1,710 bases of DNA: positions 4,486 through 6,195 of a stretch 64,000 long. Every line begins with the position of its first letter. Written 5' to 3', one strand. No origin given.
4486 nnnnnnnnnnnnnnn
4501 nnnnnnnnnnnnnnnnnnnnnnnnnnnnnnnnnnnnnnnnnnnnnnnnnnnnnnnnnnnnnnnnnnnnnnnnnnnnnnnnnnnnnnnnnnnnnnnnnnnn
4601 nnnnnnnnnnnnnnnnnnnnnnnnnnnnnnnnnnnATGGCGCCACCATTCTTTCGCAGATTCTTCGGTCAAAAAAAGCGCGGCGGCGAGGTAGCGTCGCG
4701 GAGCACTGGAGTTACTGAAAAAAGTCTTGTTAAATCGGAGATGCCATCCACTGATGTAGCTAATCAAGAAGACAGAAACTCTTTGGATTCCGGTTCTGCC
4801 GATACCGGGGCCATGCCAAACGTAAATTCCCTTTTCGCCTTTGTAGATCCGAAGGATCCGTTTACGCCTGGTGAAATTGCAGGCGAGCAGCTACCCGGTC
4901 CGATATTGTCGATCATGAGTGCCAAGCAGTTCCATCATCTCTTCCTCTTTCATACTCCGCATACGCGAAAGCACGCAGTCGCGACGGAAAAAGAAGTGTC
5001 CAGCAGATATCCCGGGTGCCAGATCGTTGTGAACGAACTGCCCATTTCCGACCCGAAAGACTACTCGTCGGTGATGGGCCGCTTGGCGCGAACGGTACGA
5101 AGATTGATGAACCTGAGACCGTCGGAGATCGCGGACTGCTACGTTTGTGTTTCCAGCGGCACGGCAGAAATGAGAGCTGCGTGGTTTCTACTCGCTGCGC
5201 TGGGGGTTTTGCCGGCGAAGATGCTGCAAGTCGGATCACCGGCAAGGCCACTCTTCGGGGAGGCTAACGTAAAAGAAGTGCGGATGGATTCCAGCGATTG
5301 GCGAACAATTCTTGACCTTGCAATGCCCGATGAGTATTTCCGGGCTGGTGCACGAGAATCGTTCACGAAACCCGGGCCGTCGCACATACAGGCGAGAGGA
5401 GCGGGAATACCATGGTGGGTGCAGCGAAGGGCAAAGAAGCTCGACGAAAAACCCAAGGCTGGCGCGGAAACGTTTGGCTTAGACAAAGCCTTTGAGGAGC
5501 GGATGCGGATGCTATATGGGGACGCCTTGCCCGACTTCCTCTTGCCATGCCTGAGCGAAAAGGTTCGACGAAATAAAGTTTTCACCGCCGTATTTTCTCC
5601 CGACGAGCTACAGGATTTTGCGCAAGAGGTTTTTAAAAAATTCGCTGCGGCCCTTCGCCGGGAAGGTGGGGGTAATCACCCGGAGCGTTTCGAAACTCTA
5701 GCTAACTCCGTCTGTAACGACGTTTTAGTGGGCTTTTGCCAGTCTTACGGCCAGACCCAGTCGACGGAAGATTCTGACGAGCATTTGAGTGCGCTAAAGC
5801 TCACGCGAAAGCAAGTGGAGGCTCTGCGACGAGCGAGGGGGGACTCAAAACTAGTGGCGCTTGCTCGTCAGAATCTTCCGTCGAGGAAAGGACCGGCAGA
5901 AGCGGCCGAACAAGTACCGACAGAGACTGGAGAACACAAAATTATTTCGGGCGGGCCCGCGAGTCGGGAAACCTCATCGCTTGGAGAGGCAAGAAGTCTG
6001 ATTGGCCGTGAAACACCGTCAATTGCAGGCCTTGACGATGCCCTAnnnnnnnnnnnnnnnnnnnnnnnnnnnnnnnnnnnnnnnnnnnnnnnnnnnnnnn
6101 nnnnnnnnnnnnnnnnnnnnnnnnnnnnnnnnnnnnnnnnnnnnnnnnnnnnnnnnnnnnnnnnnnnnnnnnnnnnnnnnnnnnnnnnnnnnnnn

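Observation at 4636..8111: Candidate signal-activated two-gene system: CARF-sigma54 activator driving ARPP-1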

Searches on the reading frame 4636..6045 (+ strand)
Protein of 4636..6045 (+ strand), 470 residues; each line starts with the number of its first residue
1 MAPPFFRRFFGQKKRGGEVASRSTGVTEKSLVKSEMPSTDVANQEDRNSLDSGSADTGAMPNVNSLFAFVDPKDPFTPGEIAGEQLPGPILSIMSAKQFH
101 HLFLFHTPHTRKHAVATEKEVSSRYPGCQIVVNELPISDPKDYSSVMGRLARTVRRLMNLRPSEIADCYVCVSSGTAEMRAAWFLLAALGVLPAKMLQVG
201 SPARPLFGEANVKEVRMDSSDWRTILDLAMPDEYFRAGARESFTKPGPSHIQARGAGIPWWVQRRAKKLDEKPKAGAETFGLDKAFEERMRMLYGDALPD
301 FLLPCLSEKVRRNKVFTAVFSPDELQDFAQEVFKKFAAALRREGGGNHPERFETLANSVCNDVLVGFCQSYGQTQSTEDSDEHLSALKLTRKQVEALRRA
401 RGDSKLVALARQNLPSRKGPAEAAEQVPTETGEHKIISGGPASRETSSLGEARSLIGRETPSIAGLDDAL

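Call 33: find_homologous_proteins(query=window:4636-6012:+, max_evalue=0.00001)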
Query seq(459 aa) (459 aa): 246 proteins with E <= 0.00001 among 8000 candidates; the best 120 are listed.
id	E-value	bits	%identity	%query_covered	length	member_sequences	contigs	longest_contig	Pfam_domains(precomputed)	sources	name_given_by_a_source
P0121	1.7e-287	971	94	100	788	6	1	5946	PF00158.33,PF25601.2,PF06956.17,PF14532.13,PF07728.21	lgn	-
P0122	1.7e-215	734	74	100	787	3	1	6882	PF00158.33,PF25601.2,PF02954.26,PF06956.17,PF14532.13,PF07728.21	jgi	jgi:DNA-binding NtrC family response regulator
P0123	2.9e-212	723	74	100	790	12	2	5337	PF00158.33,PF25601.2,PF06956.17,PF14532.13,PF07728.21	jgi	jgi:transcriptional regulator with PAS, ATPase and Fis domain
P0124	6.9e-212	722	74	100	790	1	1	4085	PF00158.33,PF25601.2,PF06956.17,PF14532.13,PF07728.21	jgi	jgi:transcriptional regulator with PAS, ATPase and Fis domain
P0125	1.3e-211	721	75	100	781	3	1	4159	PF00158.33,PF25601.2,PF06956.17,PF14532.13,PF07728.21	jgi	jgi:transcriptional regulator with PAS, ATPase and Fis domain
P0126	3.3e-205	700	69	100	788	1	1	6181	PF00158.33,PF25601.2,PF06956.17,PF14532.13,PF07728.21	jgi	jgi:transcriptional regulator with PAS, ATPase and Fis domain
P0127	1.4e-200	685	71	100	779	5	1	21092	PF00158.33,PF25601.2,PF06956.17,PF14532.13,PF07728.21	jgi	jgi:two-component system response regulator HydG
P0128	3.1e-200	684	71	100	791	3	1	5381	PF00158.33,PF25601.2,PF06956.17,PF14532.13,PF07728.21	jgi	jgi:DNA-binding NtrC family response regulator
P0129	5.7e-199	680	72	97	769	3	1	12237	PF00158.33,PF25601.2,PF06956.17,PF14532.13,PF07728.21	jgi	jgi:transcriptional regulator with GAF, ATPase, and Fis domain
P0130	1.2e-197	675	68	100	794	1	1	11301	PF00158.33,PF25601.2,PF06956.17,PF14532.13,PF07728.21,PF01078.28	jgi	jgi:DNA-binding NtrC family response regulator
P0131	1.7e-197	675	70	100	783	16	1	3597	PF00158.33,PF25601.2,PF06956.17,PF14532.13,PF07728.21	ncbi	-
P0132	2.4e-197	674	68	100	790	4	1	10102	PF00158.33,PF25601.2,PF06956.17,PF14532.13,PF07728.21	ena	-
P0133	1.8e-196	671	72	94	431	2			PF06956.17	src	-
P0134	5.7e-193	660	70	97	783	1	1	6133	PF00158.33,PF25601.2,PF06956.17,PF14532.13,PF07728.21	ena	-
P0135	3.2e-188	644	67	100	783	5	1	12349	PF00158.33,PF25601.2,PF02954.26,PF06956.17,PF14532.13,PF07728.21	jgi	jgi:DNA-binding NtrC family response regulator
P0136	4.5e-188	644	74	87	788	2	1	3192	PF00158.33,PF07724.21,PF25601.2,PF06956.17,PF14532.13,PF07728.21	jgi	jgi:transcriptional regulator with AAA-type ATPase domain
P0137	2.3e-186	638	66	100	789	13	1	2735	PF00158.33,PF25601.2,PF02954.26,PF06956.17,PF14532.13,PF07728.21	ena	-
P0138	2.5e-186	638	67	100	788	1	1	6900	PF00158.33,PF25601.2,PF02954.26,PF06956.17,PF14532.13,PF07728.21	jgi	jgi:transcriptional regulator with AAA-type ATPase domain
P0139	1.3e-184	632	66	100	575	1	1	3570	PF00158.33,PF06956.17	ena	-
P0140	1.7e-181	622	64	100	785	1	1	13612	PF00158.33,PF25601.2,PF06956.17,PF14532.13,PF07728.21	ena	-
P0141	6.5e-181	620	64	100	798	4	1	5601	PF00158.33,PF25601.2,PF06956.17,PF14532.13,PF07728.21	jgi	jgi:transcriptional regulator with AAA-type ATPase domain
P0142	6.0e-179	614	67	100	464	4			PF06956.17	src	-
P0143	1.2e-178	613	68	87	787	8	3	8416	PF00158.33,PF25601.2,PF06956.17,PF14532.13,PF07728.21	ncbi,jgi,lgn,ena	-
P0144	3.0e-174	598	65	100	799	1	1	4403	PF00158.33,PF25601.2,PF02954.26,PF06956.17,PF14532.13,PF07728.21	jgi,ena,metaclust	metaclust:\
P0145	1.9e-167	576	73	80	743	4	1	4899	PF00158.33,PF25601.2,PF06956.17,PF14532.13,PF07728.21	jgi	jgi:transcriptional regulator with AAA-type ATPase domain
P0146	3.7e-166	571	67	87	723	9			PF00158.33,PF25601.2,PF06956.17,PF14532.13,PF07728.21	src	-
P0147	3.9e-164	565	66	87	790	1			PF00158.33,PF25601.2,PF06956.17,PF14532.13,PF07728.21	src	-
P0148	2.0e-162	559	68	81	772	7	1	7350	PF00158.33,PF25601.2,PF06956.17,PF14532.13,PF07728.21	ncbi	-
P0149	4.4e-161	555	67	87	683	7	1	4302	PF00158.33,PF25601.2,PF06956.17,PF14532.13,PF07728.21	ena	-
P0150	1.3e-160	553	71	80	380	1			PF06956.17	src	-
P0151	2.1e-160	552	59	100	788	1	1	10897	PF00158.33,PF25601.2,PF06956.17,PF14532.13,PF07728.21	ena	-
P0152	2.1e-159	549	62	100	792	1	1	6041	PF00158.33,PF25601.2,PF06956.17,PF14532.13,PF07728.21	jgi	jgi:transcriptional regulator with AAA-type ATPase domain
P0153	8.5e-156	537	68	80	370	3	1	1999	PF06956.17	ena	-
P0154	1.3e-154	533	68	81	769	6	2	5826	PF00158.33,PF25601.2,PF06956.17,PF14532.13,PF07728.21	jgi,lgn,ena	-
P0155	2.3e-152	526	66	81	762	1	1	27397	PF00158.33,PF25601.2,PF06956.17,PF14532.13,PF07728.21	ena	-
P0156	7.1e-152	524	64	87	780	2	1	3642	PF00158.33,PF07724.21,PF25601.2,PF06956.17,PF14532.13,PF07728.21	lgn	-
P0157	2.7e-150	519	61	91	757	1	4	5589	PF00158.33,PF07724.21,PF25601.2,PF06956.17,PF14532.13,PF07728.21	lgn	-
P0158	1.2e-149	517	58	100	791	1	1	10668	PF00158.33,PF25601.2,PF02954.26,PF06956.17,PF14532.13,PF07728.21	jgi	jgi:transcriptional regulator with PAS, ATPase and Fis domain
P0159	1.8e-148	513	58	100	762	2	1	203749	PF00158.33,PF07724.21,PF25601.2,PF06956.17,PF14532.13,PF07728.21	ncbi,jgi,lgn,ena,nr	ncbi:MAG TPA: RNA repair transcriptional activator RtcR family protein [Candidatus Acidoferrum sp.]|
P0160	3.9e-148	512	75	68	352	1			PF06956.17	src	-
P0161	6.4e-148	511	59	96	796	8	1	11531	PF00158.33,PF07724.21,PF25601.2,PF02954.26,PF06956.17,PF14532.13,PF07728.21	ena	-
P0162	1.2e-147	510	57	96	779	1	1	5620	PF00158.33,PF25601.2,PF06956.17,PF14532.13,PF07728.21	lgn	-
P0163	4.2e-144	499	57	94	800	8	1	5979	PF00158.33,PF25601.2,PF02954.26,PF06956.17,PF14532.13,PF07728.21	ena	-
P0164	4.0e-138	479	81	60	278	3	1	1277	PF06956.17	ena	-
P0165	4.4e-137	476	62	81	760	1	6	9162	PF00158.33,PF07724.21,PF25601.2,PF06956.17,PF14532.13,PF07728.21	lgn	-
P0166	3.2e-134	466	68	73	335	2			PF06956.17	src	-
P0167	5.7e-125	436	71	63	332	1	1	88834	PF06956.17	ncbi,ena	-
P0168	1.0e-121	425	54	87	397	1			PF06956.17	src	-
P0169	1.3e-116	408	77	56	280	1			PF06956.17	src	-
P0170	1.4e-116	408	74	56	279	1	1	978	PF06956.17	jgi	jgi:hypothetical protein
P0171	2.2e-116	407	56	85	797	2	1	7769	PF00158.33,PF25601.2,PF02954.26,PF06956.17,PF14532.13,PF07728.21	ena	-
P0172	1.6e-113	398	59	74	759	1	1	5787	PF00158.33,PF25601.2,PF06956.17,PF01381.29,PF14532.13,PF07728.21,PF01078.28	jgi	jgi:DNA-binding NtrC family response regulator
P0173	3.2e-112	394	59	73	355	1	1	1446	PF06956.17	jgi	jgi:Regulator of RNA terminal phosphate cyclase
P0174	2.8e-111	391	57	74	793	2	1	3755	PF00158.33,PF25601.2,PF06956.17,PF14532.13,PF07728.21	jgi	-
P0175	5.7e-111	390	52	87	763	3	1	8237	PF00158.33,PF25601.2,PF06956.17,PF14532.13,PF07728.21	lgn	-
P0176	5.1e-110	386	55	80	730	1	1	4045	PF00158.33,PF25601.2,PF02954.26,PF06956.17,PF14532.13,PF07728.21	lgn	-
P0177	1.2e-100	356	49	86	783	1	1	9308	PF00158.33,PF07724.21,PF25601.2,PF06956.17,PF14532.13,PF07728.21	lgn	-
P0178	8.5e-100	353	49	87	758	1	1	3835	PF00158.33,PF25601.2,PF06956.17,PF14532.13,PF07728.21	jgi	jgi:transcriptional regulator with PAS, ATPase and Fis domain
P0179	4.4e-99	350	48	87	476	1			PF06956.17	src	-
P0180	1.3e-97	346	47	93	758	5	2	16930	PF00158.33,PF25601.2,PF06956.17,PF14532.13,PF07728.21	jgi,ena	jgi:transcriptional regulator with AAA-type ATPase domain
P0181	1.5e-97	345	50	81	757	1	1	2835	PF00158.33,PF25601.2,PF02954.26,PF06956.17,PF14532.13,PF07728.21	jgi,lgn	-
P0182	1.6e-97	345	57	64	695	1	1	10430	PF00158.33,PF25601.2,PF02954.26,PF06956.17,PF14532.13,PF07728.21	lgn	-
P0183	3.9e-96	341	60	63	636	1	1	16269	PF00158.33,PF25601.2,PF06956.17,PF14532.13,PF07728.21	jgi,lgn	jgi:DNA-binding NtrC family response regulator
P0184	8.4e-96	340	46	90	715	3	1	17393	PF00158.33,PF25601.2,PF06956.17,PF14532.13,PF07728.21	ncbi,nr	ncbi:MAG: hypothetical protein DMG43_07195 [Acidobacteria bacterium]|nr:MAG: hypothetical protein DM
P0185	1.0e-91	326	66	51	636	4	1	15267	PF00158.33,PF25601.2,PF06956.17,PF14532.13,PF07728.21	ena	-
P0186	2.5e-86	308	65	50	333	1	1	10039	PF06956.17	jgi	jgi:Regulator of RNA terminal phosphate cyclase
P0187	1.2e-84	303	45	83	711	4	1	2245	PF00158.33,PF07724.21,PF25601.2,PF06956.17,PF14532.13,PF07728.21,PF01078.28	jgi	-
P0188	7.8e-84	300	45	83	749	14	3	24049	PF00158.33,PF07724.21,PF25601.2,PF06956.17,PF14532.13,PF07728.21,PF01078.28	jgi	jgi:DNA-binding NtrC family response regulator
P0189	8.2e-84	300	45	84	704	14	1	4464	PF00158.33,PF07724.21,PF25601.2,PF06956.17,PF14532.13,PF07728.21,PF01078.28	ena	-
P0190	1.5e-83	299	44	87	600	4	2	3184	PF00158.33,PF06956.17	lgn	-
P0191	3.9e-82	295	69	44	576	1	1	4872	PF00158.33,PF25601.2,PF06956.17,PF14532.13,PF07728.21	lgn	-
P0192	4.0e-82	295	42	82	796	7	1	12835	PF00158.33,PF25601.2,PF06956.17,PF14532.13,PF07728.21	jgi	-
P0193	1.9e-77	279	58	55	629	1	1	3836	PF00158.33,PF07724.21,PF25601.2,PF06956.17,PF14532.13,PF07728.21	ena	-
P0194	6.5e-77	277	61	51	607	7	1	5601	PF00158.33,PF25601.2,PF06956.17,PF14532.13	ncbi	-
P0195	1.4e-76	276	68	42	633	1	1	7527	PF00158.33,PF25601.2,PF06956.17,PF14532.13,PF07728.21,PF01078.28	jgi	jgi:DNA-binding NtrC family response regulator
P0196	3.7e-76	275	57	55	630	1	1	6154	PF00158.33,PF07724.21,PF25601.2,PF06956.17,PF14532.13,PF07728.21,PF01078.28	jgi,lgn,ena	-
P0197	7.4e-76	274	45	71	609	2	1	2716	PF00158.33,PF06956.17,PF14532.13,PF07728.21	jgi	-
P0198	8.8e-76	274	56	55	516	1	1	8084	PF00158.33,PF06956.17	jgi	jgi:sigma-54 interacting transcriptional regulator/regulator of RNA terminal phosphate cyclase RtcR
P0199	3.5e-75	272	71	38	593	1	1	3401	PF00158.33,PF25601.2,PF02954.26,PF06956.17,PF14532.13,PF07728.21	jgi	jgi:DNA-binding NtrC family response regulator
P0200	4.1e-75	271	55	63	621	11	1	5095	PF00158.33,PF07724.21,PF25601.2,PF06956.17,PF14532.13,PF07728.21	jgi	jgi:DNA-binding NtrC family response regulator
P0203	7.5e-73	264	49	64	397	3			PF06956.17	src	-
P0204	1.9e-72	263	57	51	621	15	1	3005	PF00158.33,PF07724.21,PF25601.2,PF06956.17,PF14532.13,PF07728.21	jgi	jgi:DNA-binding NtrC family response regulator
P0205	3.5e-72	262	58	51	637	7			PF00158.33,PF07724.21,PF25601.2,PF06956.17,PF14532.13,PF07728.21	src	-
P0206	1.6e-71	260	57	51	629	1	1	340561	PF00158.33,PF25601.2,PF02954.26,PF06956.17,PF14532.13,PF07728.21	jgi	jgi:DNA-binding NtrC family response regulator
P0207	5.1e-71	258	56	51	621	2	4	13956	PF00158.33,PF07724.21,PF25601.2,PF02954.26,PF06956.17,PF14532.13,PF07728.21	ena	-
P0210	3.5e-70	255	56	51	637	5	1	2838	PF00158.33,PF25601.2,PF02954.26,PF06956.17,PF14532.13,PF07728.21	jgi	-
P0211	8.4e-70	254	55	49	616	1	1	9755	PF00158.33,PF25601.2,PF06956.17,PF14532.13,PF07728.21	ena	-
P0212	8.9e-70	254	56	51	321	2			PF06956.17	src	-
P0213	9.6e-70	254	58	51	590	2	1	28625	PF22208.2,PF00158.33,PF25601.2,PF06956.17,PF14532.13,PF07728.21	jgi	jgi:DNA-binding NtrC family response regulator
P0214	1.6e-69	253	55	52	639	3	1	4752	PF00158.33,PF07724.21,PF25601.2,PF02954.26,PF06956.17,PF14532.13,PF07728.21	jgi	jgi:transcriptional regulator with AAA-type ATPase domain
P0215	1.6e-69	253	56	51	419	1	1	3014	PF06956.17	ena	-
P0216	5.0e-69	251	56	51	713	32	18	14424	PF00158.33,PF25601.2,PF06956.17,PF14532.13,PF07728.21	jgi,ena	-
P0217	5.4e-69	251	66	37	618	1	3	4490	PF00158.33,PF25601.2,PF06956.17,PF14532.13,PF07728.21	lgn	-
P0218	6.2e-69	251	67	38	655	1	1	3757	PF00158.33,PF07724.21,PF25601.2,PF02954.26,PF06956.17,PF14532.13,PF07728.21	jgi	jgi:transcriptional regulator with GAF, ATPase, and Fis domain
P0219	1.3e-68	250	67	38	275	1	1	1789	PF06956.17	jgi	jgi:Regulator of RNA terminal phosphate cyclase/CRISPR-associated protein (Cas_Csm6)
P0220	1.3e-68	250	67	37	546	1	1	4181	PF00158.33,PF07724.21,PF25601.2,PF06956.17,PF00004.36,PF14532.13,PF07728.21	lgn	-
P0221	1.6e-68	250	56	51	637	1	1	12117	PF00158.33,PF07724.21,PF25601.2,PF02954.26,PF06956.17,PF14532.13,PF07728.21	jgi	jgi:DNA-binding NtrC family response regulator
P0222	2.4e-68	249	51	59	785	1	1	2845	PF00158.33,PF25601.2,PF06956.17,PF14532.13,PF07728.21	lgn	-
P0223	3.4e-68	249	54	49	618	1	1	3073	PF00158.33,PF07724.21,PF25601.2,PF06956.17,PF14532.13,PF07728.21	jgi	jgi:transcriptional regulator with AAA-type ATPase domain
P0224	3.9e-68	248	57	46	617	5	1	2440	PF22208.2,PF00158.33,PF25601.2,PF06956.17,PF14532.13,PF07728.21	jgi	-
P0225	4.0e-68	248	54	49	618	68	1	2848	PF00158.33,PF25601.2,PF06956.17,PF14532.13,PF07728.21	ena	-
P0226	7.1e-68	248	55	49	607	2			PF00158.33,PF25601.2,PF06956.17,PF14532.13,PF07728.21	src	-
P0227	1.1e-67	247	64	40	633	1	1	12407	PF00158.33,PF25601.2,PF06956.17,PF14532.13,PF07728.21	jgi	jgi:DNA-binding NtrC family response regulator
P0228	1.3e-67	247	51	56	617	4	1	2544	PF00158.33,PF25601.2,PF06956.17,PF14532.13,PF07728.21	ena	-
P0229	3.3e-67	245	57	50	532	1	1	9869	PF00158.33,PF07724.21,PF25601.2,PF02954.26,PF06956.17,PF00004.36,PF14532.13,PF07728.21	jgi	jgi:transcriptional regulator with AAA-type ATPase domain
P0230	5.4e-67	245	66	38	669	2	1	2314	PF00158.33,PF25601.2,PF02954.26,PF06956.17,PF00004.36,PF14532.13,PF07728.21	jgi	jgi:transcriptional regulator with GAF, ATPase, and Fis domain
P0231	5.9e-67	245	54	51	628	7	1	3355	PF00158.33,PF07724.21,PF25601.2,PF02954.26,PF06956.17,PF14532.13,PF07728.21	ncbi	-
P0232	6.1e-67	244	61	41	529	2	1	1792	PF00158.33,PF07724.21,PF25601.2,PF02954.26,PF06956.17,PF00004.36,PF14532.13,PF07728.21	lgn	-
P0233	6.6e-67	244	54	50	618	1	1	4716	PF00158.33,PF25601.2,PF06956.17,PF14532.13,PF07728.21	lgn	-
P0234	8.5e-67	244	64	38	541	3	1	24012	PF00158.33,PF25601.2,PF02954.26,PF06956.17,PF00004.36,PF14532.13,PF07728.21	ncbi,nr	ncbi:MAG TPA: RNA repair transcriptional activator RtcR family protein [Bryobacteraceae bacterium]|n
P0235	1.1e-66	244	52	51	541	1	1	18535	PF00158.33,PF25601.2,PF06956.17,PF14532.13,PF07728.21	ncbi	-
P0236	1.1e-66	244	63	41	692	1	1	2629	PF00158.33,PF25601.2,PF06956.17,PF14532.13,PF07728.21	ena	-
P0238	2.4e-66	243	54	49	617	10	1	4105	PF00158.33,PF25601.2,PF06956.17,PF14532.13,PF07728.21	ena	-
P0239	2.9e-66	242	53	49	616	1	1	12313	PF00158.33,PF25601.2,PF06956.17,PF14532.13,PF07728.21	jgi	jgi:DNA-binding NtrC family response regulator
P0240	3.9e-66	242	63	40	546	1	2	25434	PF00158.33,PF07724.21,PF25601.2,PF06956.17,PF00004.36,PF14532.13,PF07728.21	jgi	jgi:DNA-binding NtrC family response regulator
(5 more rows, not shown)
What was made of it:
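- Closest known: RtcR-RtcBA RNA repair system. Same: NCBI's pipeline names close homologues 'RtcR family protein' (call 33).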

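Call 34: find_encoding_contigs(protein=P0188, flank=6000, max_places=3)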
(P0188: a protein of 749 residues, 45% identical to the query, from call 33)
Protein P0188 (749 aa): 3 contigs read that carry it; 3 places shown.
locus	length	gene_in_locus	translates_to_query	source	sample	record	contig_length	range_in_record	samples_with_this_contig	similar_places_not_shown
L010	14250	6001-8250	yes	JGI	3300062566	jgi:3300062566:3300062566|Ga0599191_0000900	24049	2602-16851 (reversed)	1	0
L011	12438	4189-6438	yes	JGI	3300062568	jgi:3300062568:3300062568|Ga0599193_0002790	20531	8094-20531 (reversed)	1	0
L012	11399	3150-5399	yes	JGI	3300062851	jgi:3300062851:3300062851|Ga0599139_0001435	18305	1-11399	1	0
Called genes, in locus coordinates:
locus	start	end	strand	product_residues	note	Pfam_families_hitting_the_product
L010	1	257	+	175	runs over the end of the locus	PF14534:DUF4440, PF12680:SnoaL_2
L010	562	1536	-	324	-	PF14158:YndJ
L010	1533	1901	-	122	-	-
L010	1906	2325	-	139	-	PF04134:DCC1-like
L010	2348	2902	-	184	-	PF12802:MarR_2 (weak)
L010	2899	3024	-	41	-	-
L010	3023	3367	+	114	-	PF04237:YjbR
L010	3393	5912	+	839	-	PF12704:MacB_PCD, PF02687:FtsX, PF12704:MacB_PCD, PF02687:FtsX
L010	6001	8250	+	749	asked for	PF06956:RtcR, PF00158:Sigma54_activat, PF01078:Mg_chelatase (faint), PF14532:Sigma54_activ_2, PF07724:AAA_2 (faint), PF07728:AAA_5 (weak), PF25601:AAA_lid_14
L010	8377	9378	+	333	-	PF20208:ARPP-1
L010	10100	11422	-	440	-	PF06580:His_kinase, PF02518:HATPase_c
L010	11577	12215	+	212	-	PF00925:GTP_cyclohydro2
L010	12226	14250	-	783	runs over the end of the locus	PF13428:TPR_14 (faint), PF13432:TPR_16 (faint), PF23914:TPR_CcmH_CycH (faint), PF13431:TPR_17 (faint), PF00515:TPR_1 (faint), PF07719:TPR_2 (faint), PF13181:TPR_8 (faint), PF14559:TPR_19 (weak)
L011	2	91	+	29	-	?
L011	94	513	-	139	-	PF04134:DCC1-like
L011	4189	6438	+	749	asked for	PF06956:RtcR, PF00158:Sigma54_activat, PF01078:Mg_chelatase (faint), PF14532:Sigma54_activ_2, PF07724:AAA_2 (faint), PF07728:AAA_5 (weak), PF25601:AAA_lid_14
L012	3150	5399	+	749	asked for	PF06956:RtcR, PF00158:Sigma54_activat, PF01078:Mg_chelatase (faint), PF14532:Sigma54_activ_2, PF07724:AAA_2 (faint), PF07728:AAA_5 (weak), PF25601:AAA_lid_14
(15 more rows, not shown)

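Call 35: find_encoding_contigs(protein=P0192, flank=6000, max_places=2)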
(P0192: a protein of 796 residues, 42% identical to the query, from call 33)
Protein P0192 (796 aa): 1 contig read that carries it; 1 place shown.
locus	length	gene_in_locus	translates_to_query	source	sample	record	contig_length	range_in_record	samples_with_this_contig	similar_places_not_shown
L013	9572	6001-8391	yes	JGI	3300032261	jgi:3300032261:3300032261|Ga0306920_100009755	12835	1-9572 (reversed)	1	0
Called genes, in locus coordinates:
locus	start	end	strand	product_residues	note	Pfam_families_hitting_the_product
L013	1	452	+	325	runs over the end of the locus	-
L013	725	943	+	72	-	-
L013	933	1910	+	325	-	-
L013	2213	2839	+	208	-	-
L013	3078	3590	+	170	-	PF01661:Macro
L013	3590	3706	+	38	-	-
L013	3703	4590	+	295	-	PF13487:HD_5, PF01966:HD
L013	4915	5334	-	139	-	-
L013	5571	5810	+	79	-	-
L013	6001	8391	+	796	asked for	PF06956:RtcR, PF00158:Sigma54_activat, PF14532:Sigma54_activ_2, PF07728:AAA_5, PF25601:AAA_lid_14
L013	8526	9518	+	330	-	PF20208:ARPP-1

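Call 36: find_encoding_contigs(protein=P0206, flank=6000, max_places=2)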
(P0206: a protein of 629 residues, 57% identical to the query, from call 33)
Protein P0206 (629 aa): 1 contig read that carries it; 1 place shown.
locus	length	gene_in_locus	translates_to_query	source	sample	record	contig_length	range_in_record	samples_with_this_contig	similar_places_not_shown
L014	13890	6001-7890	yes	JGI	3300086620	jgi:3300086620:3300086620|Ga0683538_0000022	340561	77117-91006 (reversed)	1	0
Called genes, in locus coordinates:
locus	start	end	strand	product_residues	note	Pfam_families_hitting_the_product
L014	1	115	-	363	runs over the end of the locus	PF03462:PCRF, PF00472:RF-1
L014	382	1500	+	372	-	PF00355:Rieske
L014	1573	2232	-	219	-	-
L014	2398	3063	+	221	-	-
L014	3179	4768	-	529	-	PF02511:Thy1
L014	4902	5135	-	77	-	PF01197:Ribosomal_L31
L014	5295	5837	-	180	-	PF13302:Acetyltransf_3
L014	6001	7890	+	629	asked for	PF06956:RtcR (weak), PF00158:Sigma54_activat, PF14532:Sigma54_activ_2, PF07728:AAA_5, PF25601:AAA_lid_14, PF02954:HTH_8 (weak)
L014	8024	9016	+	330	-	PF20208:ARPP-1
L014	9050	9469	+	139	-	-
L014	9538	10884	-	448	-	PF01565:FAD_binding_4, PF04030:ALO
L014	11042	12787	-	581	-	PF13517:FG-GAP_3, PF01839:FG-GAP (weak), PF13517:FG-GAP_3, PF07593:UnbV_ASPIC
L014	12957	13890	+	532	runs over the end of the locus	PF00515:TPR_1 (weak), PF07719:TPR_2 (weak), PF13428:TPR_14 (weak), PF13432:TPR_16 (weak), PF14559:TPR_19 (weak), PF23914:TPR_CcmH_CycH (weak), PF13432:TPR_16 (weak), PF14559:TPR_19, +16 more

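Call 37: find_encoding_contigs(protein=P0234, flank=6000, max_places=2)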
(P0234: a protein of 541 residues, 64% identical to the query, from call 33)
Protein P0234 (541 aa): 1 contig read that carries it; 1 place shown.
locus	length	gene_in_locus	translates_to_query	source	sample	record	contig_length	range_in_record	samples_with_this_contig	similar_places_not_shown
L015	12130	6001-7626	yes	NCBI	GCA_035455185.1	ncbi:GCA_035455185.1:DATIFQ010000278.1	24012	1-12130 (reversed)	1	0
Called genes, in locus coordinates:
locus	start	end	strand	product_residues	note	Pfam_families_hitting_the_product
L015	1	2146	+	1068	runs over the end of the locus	PF25596:CPSase_L_D1, PF02222:ATP-grasp, PF02786:CPSase_L_D2, PF02787:CPSase_L_D3, PF25596:CPSase_L_D1, PF02786:CPSase_L_D2, PF02222:ATP-grasp, PF02142:MGS, +5 more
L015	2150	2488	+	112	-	PF03965:Penicillinase_R, PF17760:UvrA_inter (faint)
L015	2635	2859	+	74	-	-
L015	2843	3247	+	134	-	PF01850:PIN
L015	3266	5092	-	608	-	PF03069:FmdA_AmdA, PF06283:ThuA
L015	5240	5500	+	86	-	PF02604:PhdYeFM_antitox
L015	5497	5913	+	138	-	PF01850:PIN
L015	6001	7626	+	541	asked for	PF06956:RtcR, PF00158:Sigma54_activat, PF14532:Sigma54_activ_2, PF00004:AAA (faint), PF07728:AAA_5, PF25601:AAA_lid_14, PF02954:HTH_8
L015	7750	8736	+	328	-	PF20208:ARPP-1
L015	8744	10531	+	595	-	-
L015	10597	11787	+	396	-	-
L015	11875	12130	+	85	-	PF03476:MOSC_N (weak)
